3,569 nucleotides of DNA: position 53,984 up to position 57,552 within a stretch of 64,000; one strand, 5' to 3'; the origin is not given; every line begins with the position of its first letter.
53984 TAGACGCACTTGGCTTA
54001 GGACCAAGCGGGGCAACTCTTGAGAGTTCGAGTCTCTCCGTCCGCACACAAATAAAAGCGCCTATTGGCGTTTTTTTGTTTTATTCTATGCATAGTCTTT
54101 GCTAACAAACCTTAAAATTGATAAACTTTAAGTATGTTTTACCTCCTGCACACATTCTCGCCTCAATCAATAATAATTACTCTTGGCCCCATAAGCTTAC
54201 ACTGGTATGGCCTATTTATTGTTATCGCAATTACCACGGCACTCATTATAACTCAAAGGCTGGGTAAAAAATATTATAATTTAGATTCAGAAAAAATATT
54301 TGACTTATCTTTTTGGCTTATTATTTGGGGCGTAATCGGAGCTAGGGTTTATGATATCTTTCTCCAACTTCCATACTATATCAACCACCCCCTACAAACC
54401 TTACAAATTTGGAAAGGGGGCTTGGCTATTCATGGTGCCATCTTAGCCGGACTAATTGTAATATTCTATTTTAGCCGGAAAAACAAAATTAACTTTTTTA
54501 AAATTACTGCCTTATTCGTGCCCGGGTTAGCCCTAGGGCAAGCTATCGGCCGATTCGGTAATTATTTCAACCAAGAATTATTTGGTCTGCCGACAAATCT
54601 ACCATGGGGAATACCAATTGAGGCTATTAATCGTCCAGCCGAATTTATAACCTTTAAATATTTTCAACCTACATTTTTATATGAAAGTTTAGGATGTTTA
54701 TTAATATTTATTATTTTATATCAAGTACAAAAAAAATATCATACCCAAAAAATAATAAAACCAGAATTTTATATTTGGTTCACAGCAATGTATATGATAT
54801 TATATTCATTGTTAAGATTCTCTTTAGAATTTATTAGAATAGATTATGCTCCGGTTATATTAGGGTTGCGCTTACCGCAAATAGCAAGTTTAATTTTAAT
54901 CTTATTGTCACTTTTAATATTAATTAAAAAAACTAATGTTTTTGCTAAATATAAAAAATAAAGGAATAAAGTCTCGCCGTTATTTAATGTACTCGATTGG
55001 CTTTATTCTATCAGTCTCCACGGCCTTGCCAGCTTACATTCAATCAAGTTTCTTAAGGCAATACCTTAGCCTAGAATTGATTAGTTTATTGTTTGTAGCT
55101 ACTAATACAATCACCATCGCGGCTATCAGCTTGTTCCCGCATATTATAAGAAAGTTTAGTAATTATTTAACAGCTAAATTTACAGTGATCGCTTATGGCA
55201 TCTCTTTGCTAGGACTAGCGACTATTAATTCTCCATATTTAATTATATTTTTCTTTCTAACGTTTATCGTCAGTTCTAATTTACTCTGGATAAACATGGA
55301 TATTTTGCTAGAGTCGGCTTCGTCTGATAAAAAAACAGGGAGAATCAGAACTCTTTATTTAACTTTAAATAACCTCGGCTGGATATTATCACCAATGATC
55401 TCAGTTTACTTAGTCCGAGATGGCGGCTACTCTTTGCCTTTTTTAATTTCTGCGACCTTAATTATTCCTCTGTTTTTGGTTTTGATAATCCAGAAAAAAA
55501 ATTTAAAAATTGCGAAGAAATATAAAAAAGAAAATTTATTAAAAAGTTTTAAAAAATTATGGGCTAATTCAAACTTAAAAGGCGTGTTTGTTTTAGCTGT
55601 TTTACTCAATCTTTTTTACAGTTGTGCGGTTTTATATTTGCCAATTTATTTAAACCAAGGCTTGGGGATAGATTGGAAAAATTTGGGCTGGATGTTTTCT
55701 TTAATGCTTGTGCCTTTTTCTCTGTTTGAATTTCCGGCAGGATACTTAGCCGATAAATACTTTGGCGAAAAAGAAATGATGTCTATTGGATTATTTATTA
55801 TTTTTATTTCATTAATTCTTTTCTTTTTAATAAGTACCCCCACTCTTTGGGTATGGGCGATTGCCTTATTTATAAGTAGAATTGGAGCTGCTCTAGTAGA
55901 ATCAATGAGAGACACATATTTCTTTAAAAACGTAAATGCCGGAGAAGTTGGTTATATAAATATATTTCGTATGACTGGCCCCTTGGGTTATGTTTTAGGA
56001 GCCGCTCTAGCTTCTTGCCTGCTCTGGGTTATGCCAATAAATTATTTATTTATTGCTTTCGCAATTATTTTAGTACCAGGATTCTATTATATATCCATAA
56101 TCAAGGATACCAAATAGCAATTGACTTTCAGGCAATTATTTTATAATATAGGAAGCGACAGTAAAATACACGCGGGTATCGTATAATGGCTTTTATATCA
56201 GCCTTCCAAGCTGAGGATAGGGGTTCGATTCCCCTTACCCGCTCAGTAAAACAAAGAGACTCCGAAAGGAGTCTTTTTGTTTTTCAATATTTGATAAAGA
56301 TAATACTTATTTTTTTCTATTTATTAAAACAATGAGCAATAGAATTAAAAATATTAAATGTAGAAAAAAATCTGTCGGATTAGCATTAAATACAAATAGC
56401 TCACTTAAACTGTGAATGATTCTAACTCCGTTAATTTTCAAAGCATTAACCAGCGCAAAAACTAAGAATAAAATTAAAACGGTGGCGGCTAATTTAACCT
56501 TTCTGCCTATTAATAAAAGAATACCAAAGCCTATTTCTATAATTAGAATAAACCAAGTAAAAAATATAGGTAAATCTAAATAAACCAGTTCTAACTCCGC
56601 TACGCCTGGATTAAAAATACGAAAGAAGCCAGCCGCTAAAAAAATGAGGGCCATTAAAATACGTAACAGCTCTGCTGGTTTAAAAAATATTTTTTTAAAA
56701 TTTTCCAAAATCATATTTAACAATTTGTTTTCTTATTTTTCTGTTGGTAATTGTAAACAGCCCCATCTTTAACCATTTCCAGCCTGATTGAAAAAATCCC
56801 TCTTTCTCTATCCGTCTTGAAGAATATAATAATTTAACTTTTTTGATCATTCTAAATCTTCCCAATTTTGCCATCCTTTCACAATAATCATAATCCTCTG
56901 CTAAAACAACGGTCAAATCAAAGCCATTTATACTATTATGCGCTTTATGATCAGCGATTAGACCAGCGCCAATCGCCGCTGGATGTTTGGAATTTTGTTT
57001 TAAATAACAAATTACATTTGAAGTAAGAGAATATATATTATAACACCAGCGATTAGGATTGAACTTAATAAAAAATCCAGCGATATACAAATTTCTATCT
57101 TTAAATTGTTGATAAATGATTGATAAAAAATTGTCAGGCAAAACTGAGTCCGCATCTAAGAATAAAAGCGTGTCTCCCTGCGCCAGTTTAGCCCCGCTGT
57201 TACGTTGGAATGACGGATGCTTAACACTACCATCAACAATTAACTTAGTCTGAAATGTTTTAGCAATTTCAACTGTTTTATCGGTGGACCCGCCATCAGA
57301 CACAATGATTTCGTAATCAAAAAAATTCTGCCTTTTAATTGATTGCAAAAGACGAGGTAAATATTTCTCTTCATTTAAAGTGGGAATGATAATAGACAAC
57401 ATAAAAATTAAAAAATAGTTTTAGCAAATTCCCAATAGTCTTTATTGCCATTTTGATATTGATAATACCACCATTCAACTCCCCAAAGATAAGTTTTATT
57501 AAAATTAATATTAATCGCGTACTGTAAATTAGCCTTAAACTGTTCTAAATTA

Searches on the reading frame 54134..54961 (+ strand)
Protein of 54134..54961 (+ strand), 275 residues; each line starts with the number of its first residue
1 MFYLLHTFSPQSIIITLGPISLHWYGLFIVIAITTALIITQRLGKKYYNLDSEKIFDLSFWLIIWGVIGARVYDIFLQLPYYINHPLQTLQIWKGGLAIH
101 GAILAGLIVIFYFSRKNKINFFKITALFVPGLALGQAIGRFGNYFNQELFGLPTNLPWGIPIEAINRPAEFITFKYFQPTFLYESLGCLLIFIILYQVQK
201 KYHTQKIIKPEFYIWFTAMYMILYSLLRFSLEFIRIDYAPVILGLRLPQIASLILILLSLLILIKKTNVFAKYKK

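Call 26: search_protein_families(library=pfam, proteins=[window:54134-54961:+], max_evalue=0.00001)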
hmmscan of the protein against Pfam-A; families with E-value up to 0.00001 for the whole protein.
window:54134-54961:+ (275 aa): 1 family
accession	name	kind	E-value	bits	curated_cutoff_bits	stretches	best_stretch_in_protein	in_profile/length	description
PF01790.23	LGT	-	2.4e-66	223.9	24.9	1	13-264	2-239/240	Prolipoprotein diacylglyceryl transferase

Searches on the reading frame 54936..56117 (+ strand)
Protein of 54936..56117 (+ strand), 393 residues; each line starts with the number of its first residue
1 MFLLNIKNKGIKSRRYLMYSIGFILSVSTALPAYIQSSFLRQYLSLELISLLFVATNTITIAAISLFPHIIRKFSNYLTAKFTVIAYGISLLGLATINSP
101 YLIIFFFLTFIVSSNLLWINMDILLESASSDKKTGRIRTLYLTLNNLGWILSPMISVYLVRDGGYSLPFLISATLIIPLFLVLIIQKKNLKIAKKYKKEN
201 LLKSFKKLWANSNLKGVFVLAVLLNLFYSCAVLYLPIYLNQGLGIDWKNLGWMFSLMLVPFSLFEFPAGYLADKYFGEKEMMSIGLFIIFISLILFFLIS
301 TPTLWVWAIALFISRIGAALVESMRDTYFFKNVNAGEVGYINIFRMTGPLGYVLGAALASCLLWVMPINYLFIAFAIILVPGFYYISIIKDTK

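Call 38: search_protein_families(library=pfam, proteins=[window:54936-56117:+], max_evalue=0.00001)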
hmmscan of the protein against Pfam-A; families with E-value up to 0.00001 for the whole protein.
window:54936-56117:+ (393 aa): 1 family
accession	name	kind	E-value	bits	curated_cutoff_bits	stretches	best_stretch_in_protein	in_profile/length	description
PF07690.21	MFS_1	-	1.9e-28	99.8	33.4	2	24-246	7-235/347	Major Facilitator Superfamily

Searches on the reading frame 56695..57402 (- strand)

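Call 38: search_protein_families(library=pfam, proteins=[window:56695-57402:-], max_evalue=0.00001)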
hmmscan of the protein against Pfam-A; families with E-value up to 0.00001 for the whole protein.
window:56695-57402:- (235 aa): 4 families
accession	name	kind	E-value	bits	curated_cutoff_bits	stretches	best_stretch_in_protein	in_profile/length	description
PF00535.33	Glycos_transf_2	-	5.8e-28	98.3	23.3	1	3-127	1-136/168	Glycosyl transferase family 2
PF13641.12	Glyco_tranf_2_3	-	1.2e-10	42.3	27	1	2-182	3-199/230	Glycosyltransferase like family 2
PF10111.15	Glyco_tranf_2_2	-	5e-09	36.5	27.3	1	3-95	1-102/276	Glycosyltransferase like family 2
PF13632.12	Glyco_trans_2_3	-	3.9e-06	27.3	27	1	80-182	3-112/198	Glycosyl transferase family group 2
